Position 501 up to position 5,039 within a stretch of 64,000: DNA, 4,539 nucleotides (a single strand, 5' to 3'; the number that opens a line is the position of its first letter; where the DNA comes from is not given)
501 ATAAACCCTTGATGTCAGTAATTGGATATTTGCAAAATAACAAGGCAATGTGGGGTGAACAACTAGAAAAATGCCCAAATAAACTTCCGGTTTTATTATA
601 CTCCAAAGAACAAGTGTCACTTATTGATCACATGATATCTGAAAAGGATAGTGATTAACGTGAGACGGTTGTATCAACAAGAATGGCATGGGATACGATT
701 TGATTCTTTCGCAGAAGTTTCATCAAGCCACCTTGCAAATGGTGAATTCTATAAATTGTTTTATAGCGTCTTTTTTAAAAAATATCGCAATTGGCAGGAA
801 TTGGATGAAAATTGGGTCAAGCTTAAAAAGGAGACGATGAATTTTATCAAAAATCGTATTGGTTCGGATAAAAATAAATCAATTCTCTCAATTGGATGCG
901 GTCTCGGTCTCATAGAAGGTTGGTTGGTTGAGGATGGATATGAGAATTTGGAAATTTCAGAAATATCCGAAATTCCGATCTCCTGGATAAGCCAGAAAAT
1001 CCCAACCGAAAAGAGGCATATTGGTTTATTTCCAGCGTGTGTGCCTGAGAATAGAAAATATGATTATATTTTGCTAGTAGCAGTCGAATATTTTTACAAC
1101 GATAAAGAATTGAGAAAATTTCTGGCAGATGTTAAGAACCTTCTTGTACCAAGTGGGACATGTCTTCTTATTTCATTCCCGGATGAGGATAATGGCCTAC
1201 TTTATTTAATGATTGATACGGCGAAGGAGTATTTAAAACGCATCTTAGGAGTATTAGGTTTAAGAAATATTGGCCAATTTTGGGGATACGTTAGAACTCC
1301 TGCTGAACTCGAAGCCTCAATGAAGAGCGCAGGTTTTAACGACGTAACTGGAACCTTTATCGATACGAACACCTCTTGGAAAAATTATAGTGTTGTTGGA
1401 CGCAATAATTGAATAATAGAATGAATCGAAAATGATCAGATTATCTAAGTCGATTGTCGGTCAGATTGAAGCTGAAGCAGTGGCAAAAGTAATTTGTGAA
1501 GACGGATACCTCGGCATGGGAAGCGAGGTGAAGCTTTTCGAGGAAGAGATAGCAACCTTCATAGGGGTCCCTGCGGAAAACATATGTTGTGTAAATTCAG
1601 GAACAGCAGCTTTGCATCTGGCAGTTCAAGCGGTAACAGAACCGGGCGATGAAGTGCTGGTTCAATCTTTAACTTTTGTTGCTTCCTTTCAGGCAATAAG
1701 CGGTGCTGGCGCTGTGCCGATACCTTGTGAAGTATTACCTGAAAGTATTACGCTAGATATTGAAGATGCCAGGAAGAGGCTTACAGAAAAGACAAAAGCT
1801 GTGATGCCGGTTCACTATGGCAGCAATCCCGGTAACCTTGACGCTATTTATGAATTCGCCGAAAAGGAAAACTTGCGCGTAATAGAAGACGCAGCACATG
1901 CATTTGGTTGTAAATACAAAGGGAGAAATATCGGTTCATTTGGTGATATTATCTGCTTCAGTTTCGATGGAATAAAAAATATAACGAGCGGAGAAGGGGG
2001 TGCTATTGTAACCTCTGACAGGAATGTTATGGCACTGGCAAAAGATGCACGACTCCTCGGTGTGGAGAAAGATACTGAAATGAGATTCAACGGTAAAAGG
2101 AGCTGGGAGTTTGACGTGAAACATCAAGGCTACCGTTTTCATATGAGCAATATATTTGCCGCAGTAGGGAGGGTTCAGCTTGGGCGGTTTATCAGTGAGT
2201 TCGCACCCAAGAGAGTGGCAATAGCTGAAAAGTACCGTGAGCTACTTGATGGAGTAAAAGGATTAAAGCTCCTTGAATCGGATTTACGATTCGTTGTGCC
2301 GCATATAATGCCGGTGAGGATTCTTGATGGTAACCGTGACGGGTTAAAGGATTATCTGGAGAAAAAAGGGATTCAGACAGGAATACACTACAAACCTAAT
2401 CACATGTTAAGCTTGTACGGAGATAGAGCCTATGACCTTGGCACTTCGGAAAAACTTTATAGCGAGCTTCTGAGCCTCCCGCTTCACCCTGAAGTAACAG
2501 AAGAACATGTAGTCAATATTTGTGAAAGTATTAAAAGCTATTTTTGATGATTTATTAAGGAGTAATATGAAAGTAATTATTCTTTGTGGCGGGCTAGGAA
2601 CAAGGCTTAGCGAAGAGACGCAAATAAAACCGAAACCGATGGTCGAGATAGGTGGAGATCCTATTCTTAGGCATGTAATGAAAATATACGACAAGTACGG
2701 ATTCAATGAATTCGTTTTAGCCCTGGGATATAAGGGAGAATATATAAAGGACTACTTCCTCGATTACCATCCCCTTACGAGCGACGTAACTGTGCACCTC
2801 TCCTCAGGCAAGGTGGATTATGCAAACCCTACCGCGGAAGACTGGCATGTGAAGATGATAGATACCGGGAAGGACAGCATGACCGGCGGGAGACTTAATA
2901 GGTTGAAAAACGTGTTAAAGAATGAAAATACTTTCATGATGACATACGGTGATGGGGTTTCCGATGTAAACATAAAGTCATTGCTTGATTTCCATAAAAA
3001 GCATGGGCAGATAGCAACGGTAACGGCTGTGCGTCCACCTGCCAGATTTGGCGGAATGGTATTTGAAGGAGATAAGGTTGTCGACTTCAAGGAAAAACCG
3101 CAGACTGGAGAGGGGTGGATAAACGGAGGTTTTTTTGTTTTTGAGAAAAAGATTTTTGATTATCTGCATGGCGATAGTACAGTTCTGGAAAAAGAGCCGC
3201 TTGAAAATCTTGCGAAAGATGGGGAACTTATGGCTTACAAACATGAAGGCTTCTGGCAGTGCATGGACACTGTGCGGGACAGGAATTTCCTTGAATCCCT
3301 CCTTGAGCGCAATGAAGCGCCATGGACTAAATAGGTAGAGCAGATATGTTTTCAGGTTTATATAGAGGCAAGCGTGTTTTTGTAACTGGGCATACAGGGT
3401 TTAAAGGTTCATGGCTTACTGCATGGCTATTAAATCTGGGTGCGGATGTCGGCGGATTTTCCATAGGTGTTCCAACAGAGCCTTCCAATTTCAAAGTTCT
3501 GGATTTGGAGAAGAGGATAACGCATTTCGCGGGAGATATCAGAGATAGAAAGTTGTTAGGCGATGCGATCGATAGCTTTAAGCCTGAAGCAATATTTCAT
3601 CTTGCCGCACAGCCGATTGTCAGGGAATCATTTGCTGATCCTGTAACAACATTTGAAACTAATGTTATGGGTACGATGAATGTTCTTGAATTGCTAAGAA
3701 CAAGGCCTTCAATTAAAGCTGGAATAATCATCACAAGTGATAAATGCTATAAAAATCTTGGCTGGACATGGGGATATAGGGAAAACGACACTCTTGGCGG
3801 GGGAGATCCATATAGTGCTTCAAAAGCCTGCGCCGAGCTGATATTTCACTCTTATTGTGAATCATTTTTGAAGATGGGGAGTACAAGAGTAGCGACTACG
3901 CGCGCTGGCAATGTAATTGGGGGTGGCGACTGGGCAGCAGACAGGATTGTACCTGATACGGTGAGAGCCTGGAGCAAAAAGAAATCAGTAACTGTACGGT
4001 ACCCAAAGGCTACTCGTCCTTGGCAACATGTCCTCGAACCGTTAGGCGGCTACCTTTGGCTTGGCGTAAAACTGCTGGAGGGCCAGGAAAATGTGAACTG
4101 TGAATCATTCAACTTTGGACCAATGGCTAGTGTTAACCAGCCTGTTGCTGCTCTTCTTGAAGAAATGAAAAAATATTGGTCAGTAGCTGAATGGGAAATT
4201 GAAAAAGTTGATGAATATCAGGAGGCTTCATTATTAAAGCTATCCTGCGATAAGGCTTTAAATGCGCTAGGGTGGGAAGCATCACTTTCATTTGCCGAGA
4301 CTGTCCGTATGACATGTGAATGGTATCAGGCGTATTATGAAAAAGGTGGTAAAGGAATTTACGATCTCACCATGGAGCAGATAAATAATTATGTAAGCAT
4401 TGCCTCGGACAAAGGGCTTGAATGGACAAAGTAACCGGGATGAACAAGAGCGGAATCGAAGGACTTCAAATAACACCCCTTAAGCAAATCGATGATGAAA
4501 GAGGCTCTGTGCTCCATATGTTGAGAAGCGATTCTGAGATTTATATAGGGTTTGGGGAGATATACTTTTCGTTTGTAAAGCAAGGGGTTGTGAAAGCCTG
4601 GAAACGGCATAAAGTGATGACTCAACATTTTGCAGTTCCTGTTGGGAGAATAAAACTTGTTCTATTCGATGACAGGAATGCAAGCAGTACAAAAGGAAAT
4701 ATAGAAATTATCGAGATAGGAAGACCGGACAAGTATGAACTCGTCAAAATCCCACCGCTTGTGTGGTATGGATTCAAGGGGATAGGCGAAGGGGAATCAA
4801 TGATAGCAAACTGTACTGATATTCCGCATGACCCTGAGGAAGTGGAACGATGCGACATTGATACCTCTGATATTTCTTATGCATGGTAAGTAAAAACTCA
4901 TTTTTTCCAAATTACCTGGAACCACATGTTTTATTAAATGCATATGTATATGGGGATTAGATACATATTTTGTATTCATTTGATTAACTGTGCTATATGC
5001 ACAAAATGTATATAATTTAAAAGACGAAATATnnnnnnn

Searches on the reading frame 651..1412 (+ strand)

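Call 64: search_protein_families(library=pfam, proteins=[window:651-1412:+], max_evalue=0.0001)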
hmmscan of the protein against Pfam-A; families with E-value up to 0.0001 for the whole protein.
window:651-1412:+ (253 aa): 1 family
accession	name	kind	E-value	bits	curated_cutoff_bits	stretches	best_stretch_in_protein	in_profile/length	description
PF13489.12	Methyltransf_23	-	4.2e-09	36.8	27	1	69-232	15-162/164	Methyltransferase domain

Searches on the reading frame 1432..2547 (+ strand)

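Call 64: search_protein_families(library=pfam, proteins=[window:1432-2547:+], max_evalue=0.0001)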
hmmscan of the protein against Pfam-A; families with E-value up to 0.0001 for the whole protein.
window:1432-2547:+ (371 aa): 4 families
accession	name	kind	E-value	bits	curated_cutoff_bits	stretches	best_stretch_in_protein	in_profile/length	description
PF01041.23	DegT_DnrJ_EryC1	-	2e-89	300.8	19.8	1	14-367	8-359/360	DegT/DnrJ/EryC1/StrS aminotransferase family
PF00155.27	Aminotran_1_2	-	2.4e-09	37.3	19.7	1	34-159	45-191/361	Aminotransferase class I and II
PF00266.25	Aminotran_5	-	3.4e-08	33.3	21.5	1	35-159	47-181/371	Aminotransferase class-V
PF01212.27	Beta_elim_lyase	-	4.4e-07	30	27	1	15-258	16-252/288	Beta-eliminating lyase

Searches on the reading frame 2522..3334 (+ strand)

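Call 64: search_protein_families(library=pfam, proteins=[window:2522-3334:+], max_evalue=0.0001)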
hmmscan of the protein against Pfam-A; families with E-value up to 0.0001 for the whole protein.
window:2522-3334:+ (270 aa): 2 families
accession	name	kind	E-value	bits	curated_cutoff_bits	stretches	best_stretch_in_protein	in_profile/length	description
PF00483.29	NTP_transferase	-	5.9e-20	72.3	21.2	1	17-222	1-195/245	Nucleotidyl transferase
PF12804.13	NTP_transf_3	-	1.6e-06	28.8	27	1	18-71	1-49/160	MobA-like NTP transferase domain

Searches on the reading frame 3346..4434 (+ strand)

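Call 64: search_protein_families(library=pfam, proteins=[window:3346-4434:+], max_evalue=0.0001)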
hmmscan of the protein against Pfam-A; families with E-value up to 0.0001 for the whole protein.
window:3346-4434:+ (362 aa): 5 families
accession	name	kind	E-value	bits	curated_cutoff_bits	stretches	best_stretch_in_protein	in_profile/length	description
PF16363.11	GDP_Man_Dehyd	-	5.9e-35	121.7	27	1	12-323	1-332/332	GDP-mannose 4,6 dehydratase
PF01370.27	Epimerase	-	1.4e-28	100.4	20.9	1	11-231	1-216/240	NAD dependent epimerase/dehydratase family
PF02719.21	Polysacc_synt_2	-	7.8e-14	52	20.2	1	53-226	51-203/293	Polysaccharide biosynthesis protein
PF07993.18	NAD_binding_4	-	7.5e-06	25.7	20.1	0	53-210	58-216/258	Male sterility protein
PF01073.25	3Beta_HSD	-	5.4e-05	22.8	22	0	13-118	2-104/280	3-beta hydroxysteroid dehydrogenase/isomerase family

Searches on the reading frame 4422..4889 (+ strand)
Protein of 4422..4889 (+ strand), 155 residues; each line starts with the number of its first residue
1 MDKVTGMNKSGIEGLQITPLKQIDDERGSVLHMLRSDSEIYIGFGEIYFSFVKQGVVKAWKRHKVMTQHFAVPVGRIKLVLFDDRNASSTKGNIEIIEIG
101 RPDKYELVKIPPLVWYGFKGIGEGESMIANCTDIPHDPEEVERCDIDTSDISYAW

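Call 64: search_protein_families(library=pfam, proteins=[window:4422-4889:+], max_evalue=0.0001)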
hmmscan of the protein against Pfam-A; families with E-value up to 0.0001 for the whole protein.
window:4422-4889:+ (155 aa): 1 family
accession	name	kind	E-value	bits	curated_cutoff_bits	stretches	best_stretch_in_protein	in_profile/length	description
PF00908.23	dTDP_sugar_isom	-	1.7e-05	25.1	27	1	11-155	3-152/168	dTDP-4-dehydrorhamnose 3,5-epimerase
